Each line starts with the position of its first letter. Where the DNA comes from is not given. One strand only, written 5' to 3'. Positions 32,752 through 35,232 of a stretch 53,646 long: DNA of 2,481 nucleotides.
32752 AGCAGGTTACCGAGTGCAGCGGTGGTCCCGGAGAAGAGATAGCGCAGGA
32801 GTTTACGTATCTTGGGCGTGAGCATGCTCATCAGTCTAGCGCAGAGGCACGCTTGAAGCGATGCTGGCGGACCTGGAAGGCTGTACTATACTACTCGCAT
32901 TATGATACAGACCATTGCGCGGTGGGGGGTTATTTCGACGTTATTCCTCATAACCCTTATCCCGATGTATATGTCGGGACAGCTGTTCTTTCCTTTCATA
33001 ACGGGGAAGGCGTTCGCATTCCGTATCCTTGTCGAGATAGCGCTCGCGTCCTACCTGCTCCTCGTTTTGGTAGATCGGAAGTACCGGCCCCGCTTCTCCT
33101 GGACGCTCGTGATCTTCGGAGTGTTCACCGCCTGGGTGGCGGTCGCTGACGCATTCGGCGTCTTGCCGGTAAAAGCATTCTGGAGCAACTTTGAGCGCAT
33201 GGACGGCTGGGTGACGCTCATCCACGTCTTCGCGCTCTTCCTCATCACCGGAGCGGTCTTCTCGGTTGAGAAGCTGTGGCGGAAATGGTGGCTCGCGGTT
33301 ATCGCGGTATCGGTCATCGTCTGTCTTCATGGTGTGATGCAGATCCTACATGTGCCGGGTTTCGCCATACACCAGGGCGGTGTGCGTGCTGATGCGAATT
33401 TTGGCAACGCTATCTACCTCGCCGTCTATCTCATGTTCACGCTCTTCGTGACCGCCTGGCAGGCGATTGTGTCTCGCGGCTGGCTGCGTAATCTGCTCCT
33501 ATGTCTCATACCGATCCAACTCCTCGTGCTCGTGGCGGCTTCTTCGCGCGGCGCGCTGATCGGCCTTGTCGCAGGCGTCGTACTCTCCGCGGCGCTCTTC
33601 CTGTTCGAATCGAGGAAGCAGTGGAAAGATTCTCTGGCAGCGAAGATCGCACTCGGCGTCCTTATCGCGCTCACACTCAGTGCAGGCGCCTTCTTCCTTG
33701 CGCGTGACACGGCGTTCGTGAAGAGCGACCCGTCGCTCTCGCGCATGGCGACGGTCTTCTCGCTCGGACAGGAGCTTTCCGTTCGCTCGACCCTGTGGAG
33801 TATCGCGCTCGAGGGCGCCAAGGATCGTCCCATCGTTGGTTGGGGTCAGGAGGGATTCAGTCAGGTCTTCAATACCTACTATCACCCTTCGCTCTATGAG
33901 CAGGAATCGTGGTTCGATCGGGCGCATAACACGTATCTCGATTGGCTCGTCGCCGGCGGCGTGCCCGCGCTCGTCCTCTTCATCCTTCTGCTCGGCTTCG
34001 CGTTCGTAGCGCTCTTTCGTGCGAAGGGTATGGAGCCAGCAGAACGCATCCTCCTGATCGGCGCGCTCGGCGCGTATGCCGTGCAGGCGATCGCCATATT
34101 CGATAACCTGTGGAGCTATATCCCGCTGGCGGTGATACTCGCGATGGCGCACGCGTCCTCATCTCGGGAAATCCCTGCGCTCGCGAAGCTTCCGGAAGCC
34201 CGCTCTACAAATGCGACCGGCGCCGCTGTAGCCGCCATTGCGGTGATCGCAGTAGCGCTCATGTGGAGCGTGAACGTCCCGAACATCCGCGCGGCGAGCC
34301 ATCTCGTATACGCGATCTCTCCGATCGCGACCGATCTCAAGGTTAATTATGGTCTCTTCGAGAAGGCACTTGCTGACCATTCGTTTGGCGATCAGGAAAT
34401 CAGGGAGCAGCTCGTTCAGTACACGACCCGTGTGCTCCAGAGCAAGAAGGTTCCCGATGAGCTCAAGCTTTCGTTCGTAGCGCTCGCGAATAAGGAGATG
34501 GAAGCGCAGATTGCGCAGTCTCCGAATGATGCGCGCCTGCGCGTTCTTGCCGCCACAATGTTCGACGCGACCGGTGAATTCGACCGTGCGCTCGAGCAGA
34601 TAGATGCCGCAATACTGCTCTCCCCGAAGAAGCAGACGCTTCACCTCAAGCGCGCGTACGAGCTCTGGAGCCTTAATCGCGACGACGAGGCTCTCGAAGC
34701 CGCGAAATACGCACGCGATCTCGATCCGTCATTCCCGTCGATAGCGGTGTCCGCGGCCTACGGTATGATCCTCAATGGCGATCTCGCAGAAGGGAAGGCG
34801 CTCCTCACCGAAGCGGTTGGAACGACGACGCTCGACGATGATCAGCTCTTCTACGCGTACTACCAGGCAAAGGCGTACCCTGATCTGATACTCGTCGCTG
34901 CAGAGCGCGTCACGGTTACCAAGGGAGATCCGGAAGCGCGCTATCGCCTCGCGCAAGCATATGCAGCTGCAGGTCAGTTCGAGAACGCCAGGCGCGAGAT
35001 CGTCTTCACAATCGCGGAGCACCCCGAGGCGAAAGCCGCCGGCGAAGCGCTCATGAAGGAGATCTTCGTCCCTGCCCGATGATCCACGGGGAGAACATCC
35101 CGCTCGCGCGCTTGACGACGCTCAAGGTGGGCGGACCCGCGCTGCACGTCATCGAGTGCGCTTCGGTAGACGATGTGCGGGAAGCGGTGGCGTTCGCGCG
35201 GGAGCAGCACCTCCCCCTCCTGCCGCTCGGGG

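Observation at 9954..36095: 25-kb glycan-assembly island wedged between murD/murC and murB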

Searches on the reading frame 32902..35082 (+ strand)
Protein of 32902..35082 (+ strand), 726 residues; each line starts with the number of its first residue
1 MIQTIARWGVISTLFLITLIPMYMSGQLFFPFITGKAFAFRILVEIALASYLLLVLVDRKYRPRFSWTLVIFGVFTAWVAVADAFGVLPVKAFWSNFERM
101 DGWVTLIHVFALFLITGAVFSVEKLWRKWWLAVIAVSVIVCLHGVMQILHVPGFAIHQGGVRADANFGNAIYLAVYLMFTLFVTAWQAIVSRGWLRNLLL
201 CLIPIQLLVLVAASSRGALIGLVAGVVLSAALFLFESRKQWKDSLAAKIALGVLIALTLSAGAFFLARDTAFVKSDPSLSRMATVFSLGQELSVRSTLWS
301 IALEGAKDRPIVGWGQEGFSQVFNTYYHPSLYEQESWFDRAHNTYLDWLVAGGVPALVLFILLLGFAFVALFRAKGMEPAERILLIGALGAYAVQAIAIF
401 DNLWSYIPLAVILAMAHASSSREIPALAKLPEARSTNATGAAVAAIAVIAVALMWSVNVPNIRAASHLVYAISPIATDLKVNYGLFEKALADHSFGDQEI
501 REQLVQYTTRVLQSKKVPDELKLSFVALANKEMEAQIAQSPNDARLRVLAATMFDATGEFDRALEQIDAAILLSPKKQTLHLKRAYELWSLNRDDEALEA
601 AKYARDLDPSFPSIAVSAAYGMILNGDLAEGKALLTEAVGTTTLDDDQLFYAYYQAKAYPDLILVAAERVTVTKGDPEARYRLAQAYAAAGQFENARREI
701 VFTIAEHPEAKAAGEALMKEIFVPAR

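Call 5: search_protein_families(library=pfam, proteins=[window:32902-35082:+], max_evalue=0.01)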
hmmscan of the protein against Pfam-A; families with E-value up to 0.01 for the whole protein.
window:32902-35082:+ (726 aa): 9 families
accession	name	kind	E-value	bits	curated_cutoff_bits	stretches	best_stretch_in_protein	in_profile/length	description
PF04932.20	Wzy_C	-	7.4e-20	71.7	31.7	1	206-361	6-149/149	O-Antigen ligase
PF14559.12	TPR_19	-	1.3e-07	32.2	25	1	675-700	23-48/68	Tetratricopeptide repeat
PF13432.12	TPR_16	-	6.3e-06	27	32.7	1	556-610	9-63/65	Tetratricopeptide repeat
PF07719.23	TPR_2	-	6.3e-06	26.4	27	0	677-698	1-22/34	Tetratricopeptide repeat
PF14561.12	TPR_20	-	0.00013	22.7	25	0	668-710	13-55/90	Tetratricopeptide repeat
PF00515.34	TPR_1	-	0.0011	19.2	27.8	0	677-696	1-20/34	Tetratricopeptide repeat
PF13181.12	TPR_8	-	0.0013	19.2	25.7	0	678-697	2-21/34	Tetratricopeptide repeat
PF12895.13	ANAPC3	-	0.0015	19.2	27.2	0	665-696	10-42/82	Anaphase-promoting complex, cyclosome, subunit 3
PF13431.12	TPR_17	-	0.0052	17.4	24.4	0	675-697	11-33/34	Tetratricopeptide repeat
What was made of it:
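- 32902..35082 (+): Conserved Wzy_C (WaaL-like) transferase with 13 predicted TM segments and a C-terminal TPR domain (aa ~459-726). This is the right anchor of the locus. Wzy_C, 71.7 bits against a cut-off of 31.7 (call 5).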

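Call 9: search_protein_families(library=ncbifam, proteins=[window:32902-35082:+], max_evalue=0.01)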
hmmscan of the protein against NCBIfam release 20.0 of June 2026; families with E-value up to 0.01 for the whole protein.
window:32902-35082:+ (726 aa): 7 families
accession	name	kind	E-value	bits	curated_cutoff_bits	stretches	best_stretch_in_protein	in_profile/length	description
TIGR03097.1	PEP_O_lig_1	hypoth_equivalog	7.7e-17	61.2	188.1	1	23-378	27-355/408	putative O-glycosylation ligase, exosortase A system-associated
NF040959.1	MamA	equivalog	2.3e-09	37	200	1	528-608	123-203/204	magnetosome protein MamA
TIGR02917.1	PEP_TPR_lipo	equivalog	0.00017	19.6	312.2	0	529-633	348-452/899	XrtA/PEP-CTERM system TPR-repeat protein PrsT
NF052415.1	T3SS_chap_SctY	equivalog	0.0016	18.9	70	1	534-601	30-100/106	type III secretion apparatus assembly chaperone SctY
TIGR02795.1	tol_pal_ybgF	equivalog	0.0021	18.6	90.1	1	676-719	38-81/119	tol-pal system protein YbgF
TIGR02521.1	type_IV_pilW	equivalog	0.0087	15.6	154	0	542-610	28-97/234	type IV pilus biogenesis/stability protein PilW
NF008391.2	PRK11189.1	equivalog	0.0095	15.5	250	0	528-603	83-158/297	lipoprotein NlpI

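Call 12: find_homologous_proteins(query=window:32902-35082:+, max_evalue=0.00001)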
Query window:32902-35082:+ (726 aa): 1889 proteins with E <= 0.00001 among 8000 candidates; the best 120 are listed.
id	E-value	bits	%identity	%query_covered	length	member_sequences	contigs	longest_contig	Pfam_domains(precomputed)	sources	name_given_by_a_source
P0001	0.0e+0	1581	100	100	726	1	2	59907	PF14559.13,PF13432.13,PF07719.24,PF04932.21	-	-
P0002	5.7e-283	959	61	99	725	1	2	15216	PF14559.13,PF14561.13,PF07719.24,PF04932.21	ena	-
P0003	7.2e-283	958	61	99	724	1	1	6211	PF14559.13,PF13414.13,PF00515.35,PF13424.13,PF13432.13,PF13428.13,PF13181.13,PF14561.13,PF07719.24,PF04932.21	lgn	-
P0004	2.8e-265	900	58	100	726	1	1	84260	PF14559.13,PF13428.13,PF07719.24,PF04932.21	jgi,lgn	jgi:O-antigen ligase/tetratricopeptide (TPR) repeat protein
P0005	1.8e-263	894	57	100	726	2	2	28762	PF14559.13,PF00515.35,PF13428.13,PF04932.21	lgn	-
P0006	4.1e-263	893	57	99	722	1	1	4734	PF14559.13,PF13431.13,PF13371.13,PF07719.24,PF04932.21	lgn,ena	-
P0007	7.6e-261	886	56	99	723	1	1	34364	PF14559.13,PF23914.2,PF00515.35,PF13424.13,PF13432.13,PF13181.13,PF07719.24,PF04932.21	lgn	-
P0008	2.1e-260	884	55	99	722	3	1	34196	PF14559.13,PF13431.13,PF13371.13,PF13181.13,PF07719.24,PF04932.21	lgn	-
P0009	5.6e-260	883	56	99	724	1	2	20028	PF14559.13,PF07719.24,PF04932.21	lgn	-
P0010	5.1e-257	873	55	99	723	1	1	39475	PF14559.13,PF07719.24,PF04932.21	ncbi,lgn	-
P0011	1.3e-255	868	56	99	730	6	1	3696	PF14559.13,PF13431.13,PF13371.13,PF00515.35,PF12895.14,PF13428.13,PF13181.13,PF04932.21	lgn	-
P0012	1.8e-255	868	55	99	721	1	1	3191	PF14559.13,PF13371.13,PF13428.13,PF13181.13,PF07719.24,PF04932.21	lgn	-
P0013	5.6e-255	866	55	99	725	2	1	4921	PF14559.13,PF07719.24,PF04932.21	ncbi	-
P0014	1.1e-254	865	56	100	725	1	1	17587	PF14559.13,PF13432.13,PF04932.21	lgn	-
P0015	1.4e-253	862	55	99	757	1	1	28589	PF07719.24,PF04932.21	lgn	-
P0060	4.0e-234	797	52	100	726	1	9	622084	PF14559.13,PF13431.13,PF13414.13,PF13371.13,PF00515.35,PF13428.13,PF13181.13,PF07719.24,PF04932.21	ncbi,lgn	ncbi:MAG TPA: O-antigen ligase family protein [Candidatus Paceibacterota bacterium]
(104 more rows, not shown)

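Call 13: find_encoding_contigs(protein=P0001, flank=10000, max_places=3)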
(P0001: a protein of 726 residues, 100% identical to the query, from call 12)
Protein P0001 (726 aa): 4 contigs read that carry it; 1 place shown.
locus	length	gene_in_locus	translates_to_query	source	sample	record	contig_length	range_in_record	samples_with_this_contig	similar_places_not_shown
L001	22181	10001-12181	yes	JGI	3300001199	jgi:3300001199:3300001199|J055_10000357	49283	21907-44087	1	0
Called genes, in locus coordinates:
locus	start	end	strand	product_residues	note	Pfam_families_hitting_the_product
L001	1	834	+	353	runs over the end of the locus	PF00106:adh_short (weak), PF01073:3Beta_HSD, PF01370:Epimerase, PF02719:Polysacc_synt_2, PF05368:NmrA, PF07993:NAD_binding_4 (weak), PF13460:NAD_binding_10, PF16363:GDP_Man_Dehyd, +2 more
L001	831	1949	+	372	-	PF00534:Glycos_transf_1, PF13692:Glyco_trans_1_4, PF13524:Glyco_trans_1_2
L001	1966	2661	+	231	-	PF05050:Methyltransf_21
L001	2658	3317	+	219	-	PF05148:Methyltransf_8 (faint), PF13489:Methyltransf_23, PF08241:Methyltransf_11, PF13649:Methyltransf_25 (weak), PF01209:Ubie_methyltran (weak), PF08242:Methyltransf_12 (weak), PF13847:Methyltransf_31 (weak)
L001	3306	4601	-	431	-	PF01943:Polysacc_synt, PF13440:Polysacc_synt_3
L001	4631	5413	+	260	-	PF13489:Methyltransf_23, PF01209:Ubie_methyltran, PF02353:CMAS (weak), PF13649:Methyltransf_25, PF13847:Methyltransf_31, PF08241:Methyltransf_11, PF08242:Methyltransf_12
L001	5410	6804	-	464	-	PF13231:PMT_2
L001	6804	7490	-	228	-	PF00535:Glycos_transf_2, PF13641:Glyco_tranf_2_3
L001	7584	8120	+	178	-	-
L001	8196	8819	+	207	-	-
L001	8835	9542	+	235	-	PF13489:Methyltransf_23, PF08241:Methyltransf_11, PF08242:Methyltransf_12, PF13649:Methyltransf_25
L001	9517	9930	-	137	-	PF04138:GtrA_DPMS_TM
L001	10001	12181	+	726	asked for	PF04932:Wzy_C, PF13432:TPR_16 (faint), PF14559:TPR_19 (faint), PF07719:TPR_2 (faint)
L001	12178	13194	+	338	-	PF01565:FAD_binding_4, PF02873:MurB_C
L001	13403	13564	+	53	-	-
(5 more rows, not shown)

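Call 14: find_encoding_contigs(protein=P0004, flank=10000, max_places=2)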
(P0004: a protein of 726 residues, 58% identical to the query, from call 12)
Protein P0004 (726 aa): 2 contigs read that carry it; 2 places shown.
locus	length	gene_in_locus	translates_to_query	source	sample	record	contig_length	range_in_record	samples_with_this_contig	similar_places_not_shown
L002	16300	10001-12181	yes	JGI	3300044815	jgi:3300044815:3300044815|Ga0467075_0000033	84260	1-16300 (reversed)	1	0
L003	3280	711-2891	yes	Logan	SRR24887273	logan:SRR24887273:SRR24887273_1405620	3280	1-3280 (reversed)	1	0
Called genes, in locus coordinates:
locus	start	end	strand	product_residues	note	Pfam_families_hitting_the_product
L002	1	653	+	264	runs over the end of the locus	PF01755:Glyco_transf_25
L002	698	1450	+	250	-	PF08759:GT-D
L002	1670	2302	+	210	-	-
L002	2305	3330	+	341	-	PF13489:Methyltransf_23, PF08241:Methyltransf_11, PF08242:Methyltransf_12, PF13649:Methyltransf_25 (weak), PF13847:Methyltransf_31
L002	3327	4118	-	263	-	PF01370:Epimerase (weak), PF04321:RmlD_sub_bind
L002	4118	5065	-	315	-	PF01370:Epimerase, PF02719:Polysacc_synt_2, PF01073:3Beta_HSD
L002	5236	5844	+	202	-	PF02698:DUF218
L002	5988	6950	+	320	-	PF00535:Glycos_transf_2, PF13641:Glyco_tranf_2_3 (weak)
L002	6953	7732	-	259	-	PF00535:Glycos_transf_2, PF13641:Glyco_tranf_2_3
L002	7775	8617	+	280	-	PF08759:GT-D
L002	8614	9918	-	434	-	PF01943:Polysacc_synt, PF13440:Polysacc_synt_3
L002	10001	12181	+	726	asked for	PF04932:Wzy_C, PF13428:TPR_14 (faint), PF14559:TPR_19 (faint), PF07719:TPR_2 (faint)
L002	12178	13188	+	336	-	PF01565:FAD_binding_4, PF02873:MurB_C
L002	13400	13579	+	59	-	-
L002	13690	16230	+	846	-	PF07517:SecA_DEAD, PF01043:SecA_PP_bind, PF21090:P-loop_SecA, PF07516:SecA_SW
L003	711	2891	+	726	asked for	PF04932:Wzy_C, PF13428:TPR_14 (faint), PF14559:TPR_19 (faint), PF07719:TPR_2 (faint)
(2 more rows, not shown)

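Call 15: find_encoding_contigs(protein=P0060, flank=10000, max_places=2)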
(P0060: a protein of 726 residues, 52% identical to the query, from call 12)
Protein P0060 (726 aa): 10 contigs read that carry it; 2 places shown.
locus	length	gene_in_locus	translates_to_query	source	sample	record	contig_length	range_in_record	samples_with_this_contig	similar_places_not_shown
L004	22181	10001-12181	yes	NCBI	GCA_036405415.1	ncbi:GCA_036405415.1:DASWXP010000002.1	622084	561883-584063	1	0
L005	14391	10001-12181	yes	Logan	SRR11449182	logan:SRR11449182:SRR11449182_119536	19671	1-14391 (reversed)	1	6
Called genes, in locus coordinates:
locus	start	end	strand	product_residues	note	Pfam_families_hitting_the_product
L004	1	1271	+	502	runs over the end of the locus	PF05704:Caps_synth (weak), PF12919:TcdA_TcdB (faint), PF04488:Gly_transf_sug, PF00535:Glycos_transf_2, PF10111:Glyco_tranf_2_2 (weak), PF13641:Glyco_tranf_2_3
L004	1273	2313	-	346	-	PF13489:Methyltransf_23, PF07021:MetW, PF13847:Methyltransf_31, PF08241:Methyltransf_11, PF08242:Methyltransf_12, PF13649:Methyltransf_25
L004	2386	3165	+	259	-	PF01755:Glyco_transf_25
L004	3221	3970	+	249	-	PF08759:GT-D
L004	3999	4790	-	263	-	PF04321:RmlD_sub_bind (weak)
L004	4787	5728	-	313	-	PF01073:3Beta_HSD, PF01370:Epimerase, PF02719:Polysacc_synt_2, PF13460:NAD_binding_10 (weak)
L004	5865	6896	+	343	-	PF00535:Glycos_transf_2, PF13641:Glyco_tranf_2_3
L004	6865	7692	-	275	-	PF00535:Glycos_transf_2, PF13641:Glyco_tranf_2_3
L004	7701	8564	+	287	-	PF08759:GT-D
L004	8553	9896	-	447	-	PF01943:Polysacc_synt, PF13440:Polysacc_synt_3, PF03023:MurJ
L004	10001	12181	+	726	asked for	PF04932:Wzy_C, PF07719:TPR_2 (faint), PF13181:TPR_8 (faint), PF13428:TPR_14 (faint), PF14559:TPR_19 (faint), PF13371:TPR_9 (faint), PF13431:TPR_17 (faint), PF13414:TPR_11 (weak), +1 more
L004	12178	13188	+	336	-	PF01565:FAD_binding_4, PF02873:MurB_C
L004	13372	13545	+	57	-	-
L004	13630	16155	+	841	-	PF07517:SecA_DEAD, PF01043:SecA_PP_bind, PF21090:P-loop_SecA, PF07516:SecA_SW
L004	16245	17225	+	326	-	PF01018:GTP1_OBG, PF01926:MMR_HSR1, PF02421:FeoB_N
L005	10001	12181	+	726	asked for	PF04932:Wzy_C, PF07719:TPR_2 (faint), PF13181:TPR_8 (faint), PF13428:TPR_14 (faint), PF14559:TPR_19 (faint), PF13371:TPR_9 (faint), PF13431:TPR_17 (faint), PF13414:TPR_11 (weak), +1 more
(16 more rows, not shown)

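Call 17: search_solved_structures(query=P0001, max_evalue=1, show_alignments=2)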
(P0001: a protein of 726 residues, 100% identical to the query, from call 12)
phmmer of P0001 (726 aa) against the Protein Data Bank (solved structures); distinct sequences matched with E-value up to 1: 39.
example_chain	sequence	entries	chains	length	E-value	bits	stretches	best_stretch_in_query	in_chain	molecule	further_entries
3cvq_A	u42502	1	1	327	6e-05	24.9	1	533-631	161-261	Peroxisome targeting signal 1 receptor PEX5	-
3cv0_A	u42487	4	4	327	7.1e-05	24.6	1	533-631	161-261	Peroxisome targeting signal 1 receptor PEX5 | Peroxisome targeting signal 1 receptor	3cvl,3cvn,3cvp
9f8w_A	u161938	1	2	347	7.9e-05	24.5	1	534-631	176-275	Peroxisome targeting signal 1 receptor PEX5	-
4eqf_A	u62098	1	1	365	0.005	18.5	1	543-613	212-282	PEX5-related protein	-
8os1_B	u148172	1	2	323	0.0068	18.1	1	535-619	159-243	Peroxisome targeting signal 1 receptor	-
8ggd_E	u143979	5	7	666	0.011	17.4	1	535-619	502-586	Peroxisome targeting signal 1 receptor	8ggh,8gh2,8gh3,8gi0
9fef_E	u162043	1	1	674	0.011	17.4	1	535-619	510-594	Peroxisome targeting signal 1 receptor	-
3as4_A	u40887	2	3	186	0.016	16.8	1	540-610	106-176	MamA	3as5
3asd_A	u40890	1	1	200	0.017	16.8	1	540-610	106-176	MamA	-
6b85_J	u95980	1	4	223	0.028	16.1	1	525-610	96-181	TMHC4_R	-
3as8_A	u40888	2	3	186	0.028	16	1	540-609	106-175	Magnetosome protein MamA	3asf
5lfl_A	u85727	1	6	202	0.032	15.9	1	521-603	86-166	Magnetosome protein MamA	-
4xi0_A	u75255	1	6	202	0.032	15.8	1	521-603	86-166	Magnetosome protein MamA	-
5lfm_A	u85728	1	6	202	0.038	15.6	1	521-603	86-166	Magnetosome protein MamA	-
6vfi_B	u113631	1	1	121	0.039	15.5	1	527-620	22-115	O43_dn18B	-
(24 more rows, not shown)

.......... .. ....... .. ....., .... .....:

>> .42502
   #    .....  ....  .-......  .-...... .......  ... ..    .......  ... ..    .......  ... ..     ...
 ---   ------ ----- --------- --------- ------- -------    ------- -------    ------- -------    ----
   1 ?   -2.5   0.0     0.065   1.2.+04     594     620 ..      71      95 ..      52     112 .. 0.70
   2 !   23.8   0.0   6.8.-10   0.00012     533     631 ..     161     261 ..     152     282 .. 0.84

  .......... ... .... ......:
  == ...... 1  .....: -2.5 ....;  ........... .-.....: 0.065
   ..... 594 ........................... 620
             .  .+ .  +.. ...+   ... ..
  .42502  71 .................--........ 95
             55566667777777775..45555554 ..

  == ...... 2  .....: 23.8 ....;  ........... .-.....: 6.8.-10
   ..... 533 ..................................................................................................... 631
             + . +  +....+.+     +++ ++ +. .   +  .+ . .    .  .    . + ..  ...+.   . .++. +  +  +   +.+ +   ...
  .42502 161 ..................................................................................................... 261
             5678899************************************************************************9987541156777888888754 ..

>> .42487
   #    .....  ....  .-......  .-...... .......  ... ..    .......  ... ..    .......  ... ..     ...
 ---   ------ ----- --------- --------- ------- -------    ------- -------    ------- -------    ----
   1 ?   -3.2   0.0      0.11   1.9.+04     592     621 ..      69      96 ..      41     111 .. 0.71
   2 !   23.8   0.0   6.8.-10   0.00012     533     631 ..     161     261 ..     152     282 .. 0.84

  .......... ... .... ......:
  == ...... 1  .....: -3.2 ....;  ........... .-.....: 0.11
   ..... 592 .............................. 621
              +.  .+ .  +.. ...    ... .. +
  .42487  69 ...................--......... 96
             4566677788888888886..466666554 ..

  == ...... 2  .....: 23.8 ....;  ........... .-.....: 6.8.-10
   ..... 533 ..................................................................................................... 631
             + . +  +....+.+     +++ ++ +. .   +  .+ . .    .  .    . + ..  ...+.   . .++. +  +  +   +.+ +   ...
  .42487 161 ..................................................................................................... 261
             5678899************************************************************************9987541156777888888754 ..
